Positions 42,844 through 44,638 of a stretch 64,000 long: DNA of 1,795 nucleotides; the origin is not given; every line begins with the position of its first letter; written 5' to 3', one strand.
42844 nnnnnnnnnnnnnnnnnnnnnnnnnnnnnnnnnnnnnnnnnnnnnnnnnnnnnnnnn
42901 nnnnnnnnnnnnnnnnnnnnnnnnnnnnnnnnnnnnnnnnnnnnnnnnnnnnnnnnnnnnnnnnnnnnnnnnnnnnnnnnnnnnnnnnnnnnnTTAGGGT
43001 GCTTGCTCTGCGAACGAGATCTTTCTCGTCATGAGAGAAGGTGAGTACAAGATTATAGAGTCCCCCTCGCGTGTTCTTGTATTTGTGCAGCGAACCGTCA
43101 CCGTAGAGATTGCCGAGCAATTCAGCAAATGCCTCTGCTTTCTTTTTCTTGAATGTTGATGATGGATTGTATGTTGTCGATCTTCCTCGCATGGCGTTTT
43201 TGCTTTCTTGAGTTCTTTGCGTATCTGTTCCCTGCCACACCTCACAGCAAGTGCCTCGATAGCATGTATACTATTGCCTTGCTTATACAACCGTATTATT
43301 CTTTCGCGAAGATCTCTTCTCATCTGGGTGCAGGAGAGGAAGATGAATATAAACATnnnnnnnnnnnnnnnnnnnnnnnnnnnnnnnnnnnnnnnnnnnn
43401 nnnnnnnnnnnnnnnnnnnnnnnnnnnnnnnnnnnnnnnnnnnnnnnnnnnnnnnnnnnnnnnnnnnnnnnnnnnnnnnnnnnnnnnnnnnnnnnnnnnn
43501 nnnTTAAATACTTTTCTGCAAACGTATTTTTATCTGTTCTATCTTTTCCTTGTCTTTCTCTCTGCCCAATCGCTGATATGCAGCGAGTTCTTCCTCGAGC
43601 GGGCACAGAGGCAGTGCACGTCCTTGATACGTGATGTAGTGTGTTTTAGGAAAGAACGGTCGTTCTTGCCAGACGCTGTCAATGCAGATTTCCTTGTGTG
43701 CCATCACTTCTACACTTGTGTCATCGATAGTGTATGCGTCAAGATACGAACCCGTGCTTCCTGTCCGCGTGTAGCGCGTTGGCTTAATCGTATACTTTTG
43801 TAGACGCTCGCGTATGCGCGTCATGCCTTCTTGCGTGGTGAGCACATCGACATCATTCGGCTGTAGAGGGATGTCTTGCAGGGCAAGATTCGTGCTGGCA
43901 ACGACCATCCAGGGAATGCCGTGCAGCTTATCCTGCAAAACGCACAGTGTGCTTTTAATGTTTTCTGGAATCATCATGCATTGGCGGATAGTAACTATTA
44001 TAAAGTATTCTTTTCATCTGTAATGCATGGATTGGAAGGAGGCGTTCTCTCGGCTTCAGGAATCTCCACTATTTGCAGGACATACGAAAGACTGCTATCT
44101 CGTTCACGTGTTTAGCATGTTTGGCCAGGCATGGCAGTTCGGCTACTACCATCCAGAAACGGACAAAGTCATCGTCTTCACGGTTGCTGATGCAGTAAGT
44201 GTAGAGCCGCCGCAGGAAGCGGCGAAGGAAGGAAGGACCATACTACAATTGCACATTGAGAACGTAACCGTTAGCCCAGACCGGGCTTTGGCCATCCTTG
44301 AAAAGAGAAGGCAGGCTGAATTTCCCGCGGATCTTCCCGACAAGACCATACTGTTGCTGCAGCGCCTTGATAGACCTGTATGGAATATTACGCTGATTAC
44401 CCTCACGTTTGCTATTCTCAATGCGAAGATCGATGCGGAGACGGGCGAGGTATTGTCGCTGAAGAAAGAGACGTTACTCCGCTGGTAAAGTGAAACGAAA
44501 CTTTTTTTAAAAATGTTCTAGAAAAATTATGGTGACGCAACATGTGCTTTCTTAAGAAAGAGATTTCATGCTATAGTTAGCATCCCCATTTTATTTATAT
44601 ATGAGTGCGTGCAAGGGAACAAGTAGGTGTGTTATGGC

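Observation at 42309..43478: Degenerate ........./HTH element wedged between tRNA-Val and an intron-containing tRNA-Leu, with the ORF running into the tRNA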

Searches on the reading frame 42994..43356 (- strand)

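Call 5: search_protein_families(library=pfam, proteins=[window:42994-43356:-], max_evalue=0.1)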
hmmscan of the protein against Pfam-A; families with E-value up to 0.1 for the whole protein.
window:42994-43356:- (120 aa): 2 families
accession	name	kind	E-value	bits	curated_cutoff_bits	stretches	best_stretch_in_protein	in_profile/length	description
PF25787.1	HTH_SB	-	0.012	15.9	43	1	13-34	8-29/53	Sleeping Beauty transposase HTH domain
PF02796.21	HTH_7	-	0.086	13.4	23.8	0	18-47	12-40/45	Helix-turn-helix domain of resolvase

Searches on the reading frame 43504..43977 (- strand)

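Call 5: search_protein_families(library=pfam, proteins=[window:43504-43977:-], max_evalue=0.1)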
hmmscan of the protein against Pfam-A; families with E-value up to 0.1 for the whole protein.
window:43504-43977:- (157 aa): 1 family
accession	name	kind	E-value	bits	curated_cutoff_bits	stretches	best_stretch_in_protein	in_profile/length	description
PF10706.15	Aminoglyc_resit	-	1.2e-07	32.4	21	1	20-147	13-147/149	Aminoglycoside-2''-adenylyltransferase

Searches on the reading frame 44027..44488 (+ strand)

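Call 5: search_protein_families(library=pfam, proteins=[window:44027-44488:+], max_evalue=0.1)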
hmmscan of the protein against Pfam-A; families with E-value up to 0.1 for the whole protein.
window:44027-44488:+ (153 aa): 1 family
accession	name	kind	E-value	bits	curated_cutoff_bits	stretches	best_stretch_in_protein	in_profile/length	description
PF03413.25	PepSY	-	1.8e-05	25.4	24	1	82-144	2-58/60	Peptidase propeptide and YPEB domain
